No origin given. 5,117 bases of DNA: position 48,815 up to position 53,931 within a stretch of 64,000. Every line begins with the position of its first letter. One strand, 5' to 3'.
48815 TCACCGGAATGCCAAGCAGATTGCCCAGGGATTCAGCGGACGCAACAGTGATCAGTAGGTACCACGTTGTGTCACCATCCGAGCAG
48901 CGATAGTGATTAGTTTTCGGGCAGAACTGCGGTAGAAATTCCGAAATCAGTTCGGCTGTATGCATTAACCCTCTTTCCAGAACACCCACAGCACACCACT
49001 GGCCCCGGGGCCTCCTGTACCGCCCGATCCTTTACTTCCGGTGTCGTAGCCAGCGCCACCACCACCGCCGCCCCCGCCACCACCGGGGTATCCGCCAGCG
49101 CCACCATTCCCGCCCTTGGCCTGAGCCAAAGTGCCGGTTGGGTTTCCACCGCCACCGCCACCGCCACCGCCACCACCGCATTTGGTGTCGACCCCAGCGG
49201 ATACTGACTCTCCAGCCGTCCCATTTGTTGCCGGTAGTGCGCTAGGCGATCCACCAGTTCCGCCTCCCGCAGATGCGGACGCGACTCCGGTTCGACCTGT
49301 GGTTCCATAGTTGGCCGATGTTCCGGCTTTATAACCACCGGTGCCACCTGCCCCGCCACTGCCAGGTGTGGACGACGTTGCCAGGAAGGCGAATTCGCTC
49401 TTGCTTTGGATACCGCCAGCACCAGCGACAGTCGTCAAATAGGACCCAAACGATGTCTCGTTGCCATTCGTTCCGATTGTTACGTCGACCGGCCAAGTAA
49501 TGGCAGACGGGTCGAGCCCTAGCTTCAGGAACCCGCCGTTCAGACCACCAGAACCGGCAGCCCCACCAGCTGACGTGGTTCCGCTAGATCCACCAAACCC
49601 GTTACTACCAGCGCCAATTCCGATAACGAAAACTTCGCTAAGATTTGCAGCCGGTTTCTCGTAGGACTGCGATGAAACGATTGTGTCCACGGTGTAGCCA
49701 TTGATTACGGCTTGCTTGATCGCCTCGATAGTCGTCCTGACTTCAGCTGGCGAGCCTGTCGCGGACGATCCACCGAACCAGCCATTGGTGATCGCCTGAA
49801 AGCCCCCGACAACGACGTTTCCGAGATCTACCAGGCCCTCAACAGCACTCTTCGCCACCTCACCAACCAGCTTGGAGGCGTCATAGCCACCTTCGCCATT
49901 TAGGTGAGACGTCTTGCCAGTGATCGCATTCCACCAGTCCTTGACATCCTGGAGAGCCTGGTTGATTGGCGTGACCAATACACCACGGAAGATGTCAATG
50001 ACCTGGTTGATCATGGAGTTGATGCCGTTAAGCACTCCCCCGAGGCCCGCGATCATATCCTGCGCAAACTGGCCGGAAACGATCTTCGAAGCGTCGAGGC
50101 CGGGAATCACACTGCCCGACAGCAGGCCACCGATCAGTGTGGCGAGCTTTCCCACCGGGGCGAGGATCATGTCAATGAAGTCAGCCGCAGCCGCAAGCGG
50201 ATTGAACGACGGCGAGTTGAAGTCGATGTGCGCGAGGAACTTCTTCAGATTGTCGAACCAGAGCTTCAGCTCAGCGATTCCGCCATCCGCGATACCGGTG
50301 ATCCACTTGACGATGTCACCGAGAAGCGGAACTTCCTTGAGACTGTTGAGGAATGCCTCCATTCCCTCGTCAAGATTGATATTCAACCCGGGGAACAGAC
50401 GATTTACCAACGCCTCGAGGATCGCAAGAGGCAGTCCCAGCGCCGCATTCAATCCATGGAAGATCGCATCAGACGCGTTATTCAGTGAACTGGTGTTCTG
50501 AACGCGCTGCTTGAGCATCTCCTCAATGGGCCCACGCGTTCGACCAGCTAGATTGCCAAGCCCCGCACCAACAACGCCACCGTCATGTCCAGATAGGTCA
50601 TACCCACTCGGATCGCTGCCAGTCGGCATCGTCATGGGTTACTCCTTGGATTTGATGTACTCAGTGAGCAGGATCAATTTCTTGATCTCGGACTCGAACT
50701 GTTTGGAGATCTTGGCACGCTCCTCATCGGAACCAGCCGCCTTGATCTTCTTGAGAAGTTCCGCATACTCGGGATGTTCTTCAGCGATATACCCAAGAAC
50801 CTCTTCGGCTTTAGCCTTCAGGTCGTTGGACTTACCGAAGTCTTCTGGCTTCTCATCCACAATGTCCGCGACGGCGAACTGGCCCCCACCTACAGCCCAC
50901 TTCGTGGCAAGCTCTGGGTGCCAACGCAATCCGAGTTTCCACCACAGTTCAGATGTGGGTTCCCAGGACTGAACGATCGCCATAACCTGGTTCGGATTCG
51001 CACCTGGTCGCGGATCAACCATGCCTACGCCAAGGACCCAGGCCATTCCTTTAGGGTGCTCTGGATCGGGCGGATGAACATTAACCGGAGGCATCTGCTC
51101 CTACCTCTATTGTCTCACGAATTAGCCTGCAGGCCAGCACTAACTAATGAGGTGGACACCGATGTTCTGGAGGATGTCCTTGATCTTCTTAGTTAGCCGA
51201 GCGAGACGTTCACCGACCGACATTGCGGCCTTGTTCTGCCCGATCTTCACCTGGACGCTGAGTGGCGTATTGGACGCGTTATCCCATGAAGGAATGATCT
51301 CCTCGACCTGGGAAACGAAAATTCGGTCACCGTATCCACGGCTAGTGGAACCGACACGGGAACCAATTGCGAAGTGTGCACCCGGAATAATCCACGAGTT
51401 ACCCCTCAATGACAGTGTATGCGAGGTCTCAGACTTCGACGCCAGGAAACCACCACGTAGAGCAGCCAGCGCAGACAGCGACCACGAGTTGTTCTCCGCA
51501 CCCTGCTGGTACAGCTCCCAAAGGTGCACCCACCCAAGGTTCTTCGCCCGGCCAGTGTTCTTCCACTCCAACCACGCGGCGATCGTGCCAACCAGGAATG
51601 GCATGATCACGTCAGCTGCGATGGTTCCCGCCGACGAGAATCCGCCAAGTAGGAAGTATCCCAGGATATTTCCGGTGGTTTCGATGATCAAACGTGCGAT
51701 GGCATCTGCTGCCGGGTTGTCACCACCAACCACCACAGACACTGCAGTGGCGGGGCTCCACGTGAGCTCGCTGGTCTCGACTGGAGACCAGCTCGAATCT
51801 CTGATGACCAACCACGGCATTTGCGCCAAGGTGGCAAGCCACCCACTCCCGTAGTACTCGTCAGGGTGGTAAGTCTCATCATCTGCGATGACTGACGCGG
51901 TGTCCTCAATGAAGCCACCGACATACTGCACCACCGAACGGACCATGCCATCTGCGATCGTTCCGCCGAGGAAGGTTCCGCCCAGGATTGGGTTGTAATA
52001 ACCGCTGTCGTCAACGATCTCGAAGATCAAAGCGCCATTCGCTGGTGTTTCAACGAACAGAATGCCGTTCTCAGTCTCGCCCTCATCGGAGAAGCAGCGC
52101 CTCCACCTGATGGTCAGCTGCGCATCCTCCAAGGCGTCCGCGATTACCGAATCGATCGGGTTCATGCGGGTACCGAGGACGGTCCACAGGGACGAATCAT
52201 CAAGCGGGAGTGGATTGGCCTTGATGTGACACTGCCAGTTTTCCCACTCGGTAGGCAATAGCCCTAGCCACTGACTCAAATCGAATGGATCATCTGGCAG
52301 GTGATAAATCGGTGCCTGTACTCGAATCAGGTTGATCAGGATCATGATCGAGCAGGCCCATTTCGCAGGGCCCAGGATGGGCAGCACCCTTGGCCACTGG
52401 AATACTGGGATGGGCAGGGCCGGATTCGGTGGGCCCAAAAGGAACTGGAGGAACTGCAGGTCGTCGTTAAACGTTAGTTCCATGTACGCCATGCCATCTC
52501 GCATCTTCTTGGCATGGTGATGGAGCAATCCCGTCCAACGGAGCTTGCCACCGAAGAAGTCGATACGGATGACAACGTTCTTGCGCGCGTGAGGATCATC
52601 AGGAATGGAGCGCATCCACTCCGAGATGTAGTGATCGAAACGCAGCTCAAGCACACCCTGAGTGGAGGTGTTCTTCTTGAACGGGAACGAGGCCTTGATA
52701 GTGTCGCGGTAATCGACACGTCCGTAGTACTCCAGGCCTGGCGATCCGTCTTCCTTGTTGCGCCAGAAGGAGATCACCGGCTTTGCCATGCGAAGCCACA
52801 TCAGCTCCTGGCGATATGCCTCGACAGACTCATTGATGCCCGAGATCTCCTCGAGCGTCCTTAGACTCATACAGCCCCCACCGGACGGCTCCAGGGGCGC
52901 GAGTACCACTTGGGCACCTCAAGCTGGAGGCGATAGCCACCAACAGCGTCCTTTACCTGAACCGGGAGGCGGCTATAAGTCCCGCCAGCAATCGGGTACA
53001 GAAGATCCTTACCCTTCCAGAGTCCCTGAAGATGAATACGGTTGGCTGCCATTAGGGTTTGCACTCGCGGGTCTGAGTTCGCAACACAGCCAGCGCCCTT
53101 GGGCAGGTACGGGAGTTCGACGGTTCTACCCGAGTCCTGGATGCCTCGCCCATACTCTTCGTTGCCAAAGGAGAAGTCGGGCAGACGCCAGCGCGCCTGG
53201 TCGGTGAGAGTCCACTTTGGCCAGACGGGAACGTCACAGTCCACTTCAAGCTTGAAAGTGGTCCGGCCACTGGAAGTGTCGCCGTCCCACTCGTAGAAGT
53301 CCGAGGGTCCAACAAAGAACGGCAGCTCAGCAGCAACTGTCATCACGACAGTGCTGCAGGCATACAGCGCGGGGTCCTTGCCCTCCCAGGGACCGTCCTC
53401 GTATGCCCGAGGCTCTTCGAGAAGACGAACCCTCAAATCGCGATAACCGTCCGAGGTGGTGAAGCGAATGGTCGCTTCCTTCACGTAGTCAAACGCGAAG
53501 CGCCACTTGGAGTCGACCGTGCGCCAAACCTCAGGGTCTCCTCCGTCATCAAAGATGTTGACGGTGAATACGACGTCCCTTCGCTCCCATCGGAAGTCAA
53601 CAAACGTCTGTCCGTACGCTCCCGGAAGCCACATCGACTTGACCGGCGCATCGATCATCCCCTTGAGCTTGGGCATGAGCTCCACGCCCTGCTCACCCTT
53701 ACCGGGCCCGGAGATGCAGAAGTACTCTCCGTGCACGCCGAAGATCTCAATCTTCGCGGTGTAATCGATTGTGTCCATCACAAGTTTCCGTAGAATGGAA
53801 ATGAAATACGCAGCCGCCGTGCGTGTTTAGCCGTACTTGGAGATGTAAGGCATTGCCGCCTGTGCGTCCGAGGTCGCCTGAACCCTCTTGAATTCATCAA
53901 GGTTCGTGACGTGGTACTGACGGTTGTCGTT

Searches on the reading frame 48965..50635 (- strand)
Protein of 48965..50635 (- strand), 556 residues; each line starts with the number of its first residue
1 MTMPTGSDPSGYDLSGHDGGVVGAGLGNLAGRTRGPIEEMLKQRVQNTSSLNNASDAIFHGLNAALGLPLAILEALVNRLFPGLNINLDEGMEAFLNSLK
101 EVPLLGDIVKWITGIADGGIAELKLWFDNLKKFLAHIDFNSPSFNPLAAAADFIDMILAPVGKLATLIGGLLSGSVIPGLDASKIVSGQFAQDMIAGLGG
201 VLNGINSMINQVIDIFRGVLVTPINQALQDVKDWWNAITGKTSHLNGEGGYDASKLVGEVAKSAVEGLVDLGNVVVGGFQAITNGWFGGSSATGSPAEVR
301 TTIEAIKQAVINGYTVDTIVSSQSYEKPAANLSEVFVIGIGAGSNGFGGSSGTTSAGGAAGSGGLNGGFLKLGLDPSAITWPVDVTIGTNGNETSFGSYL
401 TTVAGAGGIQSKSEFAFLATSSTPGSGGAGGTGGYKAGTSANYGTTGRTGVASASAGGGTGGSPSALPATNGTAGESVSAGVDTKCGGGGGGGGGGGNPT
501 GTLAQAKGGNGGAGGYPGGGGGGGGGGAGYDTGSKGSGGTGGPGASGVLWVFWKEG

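Call 72: search_protein_families(library=phrogs, proteins=[window:48965-50635:-], max_evalue=0.00001)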
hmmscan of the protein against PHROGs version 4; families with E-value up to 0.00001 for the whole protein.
window:48965-50635:- (556 aa): 4 families
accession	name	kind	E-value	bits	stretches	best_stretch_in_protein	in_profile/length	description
phrog_2683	-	tail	8.7e-83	279.9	1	190-554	95-464/464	minor tail protein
phrog_3493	-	tail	4.8e-38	132.5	1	187-554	417-768/768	minor tail protein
phrog_737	-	tail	7.5e-11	42.3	1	198-310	117-190/583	minor tail protein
phrog_346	-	tail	1.4e-06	27.9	1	78-187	214-315/1013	minor tail protein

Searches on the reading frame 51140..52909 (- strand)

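Call 72: search_protein_families(library=phrogs, proteins=[window:51140-52909:-], max_evalue=0.00001)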
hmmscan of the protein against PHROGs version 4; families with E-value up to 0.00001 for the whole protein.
window:51140-52909:- (589 aa): 1 family
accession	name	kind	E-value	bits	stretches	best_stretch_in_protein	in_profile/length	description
phrog_110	-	tail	1.4e-169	566.4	1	16-587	33-581/678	minor tail protein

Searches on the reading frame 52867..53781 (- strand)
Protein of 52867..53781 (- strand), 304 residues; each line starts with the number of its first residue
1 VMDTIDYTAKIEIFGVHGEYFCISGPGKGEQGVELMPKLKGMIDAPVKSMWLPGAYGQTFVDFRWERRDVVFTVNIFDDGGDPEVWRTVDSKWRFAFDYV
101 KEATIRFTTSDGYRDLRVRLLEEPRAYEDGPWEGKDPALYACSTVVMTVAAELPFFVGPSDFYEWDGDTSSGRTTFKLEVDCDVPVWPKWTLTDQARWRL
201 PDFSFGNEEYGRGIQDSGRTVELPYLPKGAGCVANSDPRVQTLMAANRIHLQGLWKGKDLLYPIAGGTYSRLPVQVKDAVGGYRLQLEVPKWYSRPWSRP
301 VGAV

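Call 72: search_protein_families(library=phrogs, proteins=[window:52867-53781:-], max_evalue=0.00001)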
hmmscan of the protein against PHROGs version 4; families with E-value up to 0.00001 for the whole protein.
window:52867-53781:- (304 aa): 1 family
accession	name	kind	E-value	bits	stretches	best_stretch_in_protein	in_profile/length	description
phrog_106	-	tail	2.3e-81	274.5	1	8-302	38-325/329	minor tail protein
